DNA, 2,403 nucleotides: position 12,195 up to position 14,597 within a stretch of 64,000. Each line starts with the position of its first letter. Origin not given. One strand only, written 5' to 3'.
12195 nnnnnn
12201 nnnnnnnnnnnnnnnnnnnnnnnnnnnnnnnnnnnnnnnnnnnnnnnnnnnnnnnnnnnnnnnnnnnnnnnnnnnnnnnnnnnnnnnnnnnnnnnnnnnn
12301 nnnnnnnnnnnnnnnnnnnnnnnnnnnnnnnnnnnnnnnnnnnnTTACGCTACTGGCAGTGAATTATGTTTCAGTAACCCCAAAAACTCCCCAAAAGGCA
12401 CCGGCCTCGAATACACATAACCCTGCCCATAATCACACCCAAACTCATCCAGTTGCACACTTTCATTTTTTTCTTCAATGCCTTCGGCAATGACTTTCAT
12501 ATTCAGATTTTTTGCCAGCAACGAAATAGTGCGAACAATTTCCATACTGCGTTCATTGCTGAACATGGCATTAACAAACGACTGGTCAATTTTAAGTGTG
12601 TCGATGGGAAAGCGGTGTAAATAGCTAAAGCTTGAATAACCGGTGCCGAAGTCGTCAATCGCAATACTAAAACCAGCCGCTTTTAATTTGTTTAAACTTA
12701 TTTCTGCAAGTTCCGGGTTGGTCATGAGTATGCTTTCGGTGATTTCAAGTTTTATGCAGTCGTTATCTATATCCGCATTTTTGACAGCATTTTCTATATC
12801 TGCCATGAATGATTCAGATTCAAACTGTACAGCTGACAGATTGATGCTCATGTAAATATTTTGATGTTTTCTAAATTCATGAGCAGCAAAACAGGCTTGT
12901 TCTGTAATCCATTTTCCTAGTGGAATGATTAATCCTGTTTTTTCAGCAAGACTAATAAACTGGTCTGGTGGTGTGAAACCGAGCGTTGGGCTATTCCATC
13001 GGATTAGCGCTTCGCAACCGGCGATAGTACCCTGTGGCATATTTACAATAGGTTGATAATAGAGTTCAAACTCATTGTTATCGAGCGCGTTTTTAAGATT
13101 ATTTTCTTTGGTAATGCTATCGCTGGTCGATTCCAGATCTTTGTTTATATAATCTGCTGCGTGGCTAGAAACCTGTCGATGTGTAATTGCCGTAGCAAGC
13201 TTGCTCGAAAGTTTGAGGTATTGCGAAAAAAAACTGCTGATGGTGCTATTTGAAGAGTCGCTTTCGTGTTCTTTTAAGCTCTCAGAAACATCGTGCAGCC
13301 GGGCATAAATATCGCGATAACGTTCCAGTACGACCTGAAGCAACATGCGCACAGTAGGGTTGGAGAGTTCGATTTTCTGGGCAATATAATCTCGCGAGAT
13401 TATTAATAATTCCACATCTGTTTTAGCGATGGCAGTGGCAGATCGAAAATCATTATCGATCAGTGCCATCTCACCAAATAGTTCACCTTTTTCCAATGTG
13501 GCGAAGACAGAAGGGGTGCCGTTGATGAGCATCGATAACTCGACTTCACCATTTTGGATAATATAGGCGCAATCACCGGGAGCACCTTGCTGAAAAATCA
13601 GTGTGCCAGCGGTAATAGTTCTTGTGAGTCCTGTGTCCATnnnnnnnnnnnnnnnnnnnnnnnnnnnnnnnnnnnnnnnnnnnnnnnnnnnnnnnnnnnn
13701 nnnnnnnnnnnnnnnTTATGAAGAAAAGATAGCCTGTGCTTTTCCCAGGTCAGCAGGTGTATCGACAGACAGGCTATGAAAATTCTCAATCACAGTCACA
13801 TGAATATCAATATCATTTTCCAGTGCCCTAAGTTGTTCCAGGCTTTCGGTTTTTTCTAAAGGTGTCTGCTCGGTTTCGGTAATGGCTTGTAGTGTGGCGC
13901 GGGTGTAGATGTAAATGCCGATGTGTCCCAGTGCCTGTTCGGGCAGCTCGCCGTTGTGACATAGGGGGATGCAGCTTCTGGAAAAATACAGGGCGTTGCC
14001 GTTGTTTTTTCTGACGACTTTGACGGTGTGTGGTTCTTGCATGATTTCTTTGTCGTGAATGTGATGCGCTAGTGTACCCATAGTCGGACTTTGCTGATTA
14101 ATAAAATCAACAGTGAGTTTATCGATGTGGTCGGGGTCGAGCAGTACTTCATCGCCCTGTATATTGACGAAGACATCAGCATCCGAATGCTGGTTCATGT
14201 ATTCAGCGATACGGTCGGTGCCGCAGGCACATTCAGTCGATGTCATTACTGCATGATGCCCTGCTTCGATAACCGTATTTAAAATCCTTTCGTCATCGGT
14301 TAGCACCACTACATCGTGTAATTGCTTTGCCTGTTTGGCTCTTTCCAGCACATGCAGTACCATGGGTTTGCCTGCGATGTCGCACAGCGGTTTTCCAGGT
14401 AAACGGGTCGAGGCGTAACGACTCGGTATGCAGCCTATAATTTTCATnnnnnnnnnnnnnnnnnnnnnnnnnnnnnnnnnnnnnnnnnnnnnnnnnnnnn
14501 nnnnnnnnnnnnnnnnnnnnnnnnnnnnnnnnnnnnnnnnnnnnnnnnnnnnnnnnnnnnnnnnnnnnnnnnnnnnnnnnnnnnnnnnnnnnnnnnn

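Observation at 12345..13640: Cyclic-nucleotide-gated c-di-GMP phosphodiesterase (cNMP-binding plus EAL)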

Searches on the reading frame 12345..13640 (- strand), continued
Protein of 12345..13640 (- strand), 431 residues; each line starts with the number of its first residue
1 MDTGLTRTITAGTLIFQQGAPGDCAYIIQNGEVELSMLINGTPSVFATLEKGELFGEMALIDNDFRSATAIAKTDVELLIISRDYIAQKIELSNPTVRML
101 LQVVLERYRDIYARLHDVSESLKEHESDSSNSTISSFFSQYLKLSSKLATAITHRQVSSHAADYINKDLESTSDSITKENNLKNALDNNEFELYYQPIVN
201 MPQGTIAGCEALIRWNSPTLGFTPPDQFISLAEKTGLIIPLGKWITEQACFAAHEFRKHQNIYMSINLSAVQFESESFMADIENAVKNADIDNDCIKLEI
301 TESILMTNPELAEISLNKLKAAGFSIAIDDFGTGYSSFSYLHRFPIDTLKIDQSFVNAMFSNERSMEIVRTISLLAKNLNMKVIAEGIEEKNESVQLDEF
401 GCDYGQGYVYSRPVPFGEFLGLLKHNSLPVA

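Call 63: search_protein_families(library=pfam, proteins=[L003:2119-3672:+, L003:3677-5920:-, L003:5995-7185:+, L003:7248-8210:+, L003:10171-11856:-, L002:2874-4016:-, L002:4173-5930:+, L002:5872-7209:+, L002:7258-7929:-, L002:7926-9851:-], max_evalue=0.00001)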
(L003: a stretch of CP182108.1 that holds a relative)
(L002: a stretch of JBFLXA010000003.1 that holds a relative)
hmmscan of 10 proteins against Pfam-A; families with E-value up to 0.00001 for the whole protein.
L003:2119-3672:+ (517 aa): 1 family
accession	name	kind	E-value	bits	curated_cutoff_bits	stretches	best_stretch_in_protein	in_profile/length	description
PF04773.18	FecR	-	3e-16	60.1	24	1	68-168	2-95/97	FecR protein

L003:3677-5920:- (747 aa): 2 families
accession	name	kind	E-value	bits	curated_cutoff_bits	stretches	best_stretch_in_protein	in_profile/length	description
PF05226.16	CHASE2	-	2.5e-58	198.1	26.3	1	40-388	13-256/257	CHASE2 domain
PF00211.25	Guanylate_cyc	-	1.2e-20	74.4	21.9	1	488-663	6-176/183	Adenylate and Guanylate cyclase catalytic domain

L003:5995-7185:+ (396 aa): 2 families
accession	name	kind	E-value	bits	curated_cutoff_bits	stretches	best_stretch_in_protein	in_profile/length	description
PF00563.25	EAL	-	7.5e-76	255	31.3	1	141-379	2-236/236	EAL domain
PF00027.35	cNMP_binding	-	2.5e-22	79.1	27.5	1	8-93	2-88/89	Cyclic nucleotide-binding domain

L003:7248-8210:+ (320 aa): 2 families
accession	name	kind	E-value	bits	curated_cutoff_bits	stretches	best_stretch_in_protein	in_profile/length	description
PF04463.17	2-thiour_desulf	-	9.5e-38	129.8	34.7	1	12-152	1-141/141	2-thiouracil desulfurase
PF08349.16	DUF1722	-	1.4e-37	128.9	22.5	1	195-311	1-117/117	Protein of unknown function (DUF1722)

L003:10171-11856:- (561 aa): 2 families
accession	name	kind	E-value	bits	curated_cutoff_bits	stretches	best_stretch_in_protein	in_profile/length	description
PF00501.34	AMP-binding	-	4.5e-68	230.2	29.9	1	17-390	4-382/384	AMP-binding enzyme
PF23562.2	AMP-binding_C_3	-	4.8e-11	43.5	20.8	1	433-553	5-122/124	AMP-binding enzyme C-terminal domain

L002:2874-4016:- (380 aa): 1 family
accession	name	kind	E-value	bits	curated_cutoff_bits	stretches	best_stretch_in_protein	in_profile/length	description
PF00656.27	Peptidase_C14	-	2.9e-37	129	21.4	1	64-282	1-233/233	Caspase domain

L002:4173-5930:+ (585 aa): 2 families
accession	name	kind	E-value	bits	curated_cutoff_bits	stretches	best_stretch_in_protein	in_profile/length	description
PF00656.27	Peptidase_C14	-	1.3e-27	97.5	21.4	1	34-263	1-231/233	Caspase domain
PF12770.12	CHAT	-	2.4e-06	27.6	24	1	33-182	77-221/289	CHAT domain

L002:5872-7209:+ (445 aa): 2 families
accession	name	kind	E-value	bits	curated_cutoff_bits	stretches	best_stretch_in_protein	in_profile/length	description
PF00563.25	EAL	-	5.3e-73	245.7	31.3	1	187-428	2-236/236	EAL domain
PF00027.35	cNMP_binding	-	5.5e-22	78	27.5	1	50-135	2-88/89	Cyclic nucleotide-binding domain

L002:7258-7929:- (223 aa): 0 families

L002:7926-9851:- (641 aa): 2 families
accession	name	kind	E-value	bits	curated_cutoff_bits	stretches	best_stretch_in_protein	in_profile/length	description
PF05226.16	CHASE2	-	4.9e-34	118.5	26.3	1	24-336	9-254/257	CHASE2 domain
PF00211.25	Guanylate_cyc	-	4.1e-23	82.4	21.9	1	434-612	7-175/183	Adenylate and Guanylate cyclase catalytic domain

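Call 72: search_protein_families(library=pfam, proteins=[L001:1192-2433:+, L001:2444-3214:-, L001:4012-4407:+, L001:4452-4886:+, L001:4900-6018:-], max_evalue=0.0001)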
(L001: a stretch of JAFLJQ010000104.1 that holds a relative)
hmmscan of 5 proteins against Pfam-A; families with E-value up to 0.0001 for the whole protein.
L001:1192-2433:+ (413 aa): 2 families
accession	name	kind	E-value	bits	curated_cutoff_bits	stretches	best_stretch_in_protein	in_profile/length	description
PF00563.25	EAL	-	2.6e-77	259.8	31.3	1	156-397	2-236/236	EAL domain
PF00027.35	cNMP_binding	-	4.1e-23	81.6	27.5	1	14-97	3-87/89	Cyclic nucleotide-binding domain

L001:2444-3214:- (256 aa): 3 families
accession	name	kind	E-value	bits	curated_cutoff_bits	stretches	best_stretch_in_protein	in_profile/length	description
PF05673.19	DUF815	-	4.1e-101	337.7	23.8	1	7-251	2-245/249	Protein of unknown function (DUF815)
PF13191.12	AAA_16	-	6.8e-07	30.4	32.6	1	50-146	18-112/167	AAA ATPase domain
PF00004.35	AAA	-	1.8e-05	25.7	21.2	1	61-171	2-123/131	ATPase family associated with various cellular activities (AAA)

L001:4012-4407:+ (131 aa): 1 family
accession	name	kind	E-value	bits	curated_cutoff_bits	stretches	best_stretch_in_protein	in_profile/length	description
PF12849.12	PBP_like_2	-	5.1e-13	49.8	27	1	1-92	63-152/267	PBP superfamily domain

L001:4452-4886:+ (144 aa): 1 family
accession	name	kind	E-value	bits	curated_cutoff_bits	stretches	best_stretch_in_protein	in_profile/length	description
PF00691.25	OmpA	-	2.5e-11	44.2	27.2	1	42-135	2-96/98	OmpA family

L001:4900-6018:- (372 aa): 1 family
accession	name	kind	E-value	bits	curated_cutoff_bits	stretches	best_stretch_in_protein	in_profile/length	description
PF00072.30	Response_reg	-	1.9e-24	86.4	30.2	1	6-119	1-110/111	Response regulator receiver domain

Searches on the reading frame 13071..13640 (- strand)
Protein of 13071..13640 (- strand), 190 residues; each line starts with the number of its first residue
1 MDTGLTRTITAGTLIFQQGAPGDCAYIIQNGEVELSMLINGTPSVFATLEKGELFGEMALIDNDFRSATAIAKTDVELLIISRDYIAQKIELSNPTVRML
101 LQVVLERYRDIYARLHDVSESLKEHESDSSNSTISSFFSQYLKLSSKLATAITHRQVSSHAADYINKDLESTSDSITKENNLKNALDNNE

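Call 73: search_protein_representatives(protein=window:13071-13640:-)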
Query: 190 residues. Proteins with E-value up to 0.001 (for the whole library): 26290; up to 1e-10: 3130; up to 1e-30: 24. The best 150 are listed.
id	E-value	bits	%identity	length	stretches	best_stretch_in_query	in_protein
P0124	2.0e-74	265.6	31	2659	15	9-82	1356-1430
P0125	4.2e-70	251.5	34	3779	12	5-87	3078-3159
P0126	1.3e-67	243.4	36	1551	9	5-105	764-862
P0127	1.2e-66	240.3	32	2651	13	5-77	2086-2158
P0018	1.8e-52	194.2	55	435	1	5-190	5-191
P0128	8.6e-46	172.5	33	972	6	15-84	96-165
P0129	2.7e-43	164.3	32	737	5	8-107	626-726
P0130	2.5e-42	161.2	31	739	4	10-102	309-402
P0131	1.2e-39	152.5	37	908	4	10-86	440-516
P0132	2.9e-39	151.2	29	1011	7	9-105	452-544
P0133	1.7e-37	145.5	51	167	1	1-146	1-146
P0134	2.6e-37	144.8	35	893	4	10-105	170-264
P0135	3.7e-37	144.4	33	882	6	9-85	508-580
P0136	3.9e-36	141.0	30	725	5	9-125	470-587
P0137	4.3e-36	140.9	35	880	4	8-106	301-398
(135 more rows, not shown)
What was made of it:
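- Tried and rejected: The exhaustive representative search with the sensor plus linker (residues 1-190, call 73) was dominated by multi-cNMP-domain proteins.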

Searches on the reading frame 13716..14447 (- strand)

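Call 3: search_protein_families(library=pfam, proteins=[window:13716-14447:-], max_evalue=0.01)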
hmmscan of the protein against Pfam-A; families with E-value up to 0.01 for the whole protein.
window:13716-14447:- (243 aa): 2 families
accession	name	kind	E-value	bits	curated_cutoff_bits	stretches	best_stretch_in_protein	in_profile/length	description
PF02348.25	CTP_transf_3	-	2.9e-51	174.8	22.6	1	5-215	2-217/217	Cytidylyltransferase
PF12804.13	NTP_transf_3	-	1.5e-08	35.4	27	1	18-161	15-139/160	MobA-like NTP transferase domain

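Call 4: search_protein_families(library=ncbifam, proteins=[window:13716-14447:-], max_evalue=0.01)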
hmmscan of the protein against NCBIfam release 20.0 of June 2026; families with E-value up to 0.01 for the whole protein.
window:13716-14447:- (243 aa): 15 families
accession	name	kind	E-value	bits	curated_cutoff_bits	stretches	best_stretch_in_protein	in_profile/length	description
NF003952.0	PRK05450.1-5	subfamily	7.5e-84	280.8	193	1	1-242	1-246/250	3-deoxy-manno-octulosonate cytidylyltransferase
NF009905.0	PRK13368.1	subfamily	4.8e-78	261.8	255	1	1-241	1-238/243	3-deoxy-manno-octulosonate cytidylyltransferase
NF003950.0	PRK05450.1-3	subfamily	2.5e-72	243.2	234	1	1-239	1-240/248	3-deoxy-manno-octulosonate cytidylyltransferase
NF003948.0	PRK05450.1-1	equivalog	5.1e-64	215.9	281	1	2-242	5-244/248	3-deoxy-manno-octulosonate cytidylyltransferase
TIGR00466.1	kdsB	equivalog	2e-59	200.9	155.2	1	4-234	4-240/241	3-deoxy-manno-octulosonate cytidylyltransferase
TIGR03584.1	PseF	equivalog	1e-08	35.1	205.7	1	5-67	2-64/222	pseudaminic acid cytidylyltransferase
TIGR01173.1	glmU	equivalog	1.9e-06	27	366.85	1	19-131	20-130/452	bifunctional UDP-N-acetylglucosamine diphosphorylase/glucosamine-1-phosphate N-acetyltransferase GlmU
TIGR03992.1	Arch_glmU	subfamily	9e-06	24.8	292.1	1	18-234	22-220/393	bifunctional sugar-1-phosphate nucleotidylyltransferase/acetyltransferase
NF010932.0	PRK14352.1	equivalog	1.2e-05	24.2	611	1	19-132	26-142/488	bifunctional UDP-N-acetylglucosamine diphosphorylase/glucosamine-1-phosphate N-acetyltransferase GlmU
NF010933.0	PRK14353.1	equivalog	9e-05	21.3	505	1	19-114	25-123/453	bifunctional UDP-N-acetylglucosamine diphosphorylase/glucosamine-1-phosphate N-acetyltransferase GlmU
NF001457.0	PRK00317.1-3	equivalog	0.00017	21.2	164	1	19-119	19-117/200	molybdenum cofactor guanylyltransferase MobA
TIGR03552.1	F420_cofC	equivalog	0.00056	19.6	105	1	29-112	32-114/196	2-phospho-L-lactate guanylyltransferase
TIGR00454.1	TIGR00454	hypoth_equivalog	0.00068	19.6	174.7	1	18-124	18-123/183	TIGR00454 family protein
NF010934.1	PRK14354.1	equivalog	0.0013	17.4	450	1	19-119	19-119/447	bifunctional UDP-N-acetylglucosamine diphosphorylase/glucosamine-1-phosphate N-acetyltransferase GlmU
NF010939.0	PRK14359.1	equivalog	0.0013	17.4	592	1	19-112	22-115/430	bifunctional UDP-N-acetylglucosamine diphosphorylase/glucosamine-1-phosphate N-acetyltransferase GlmU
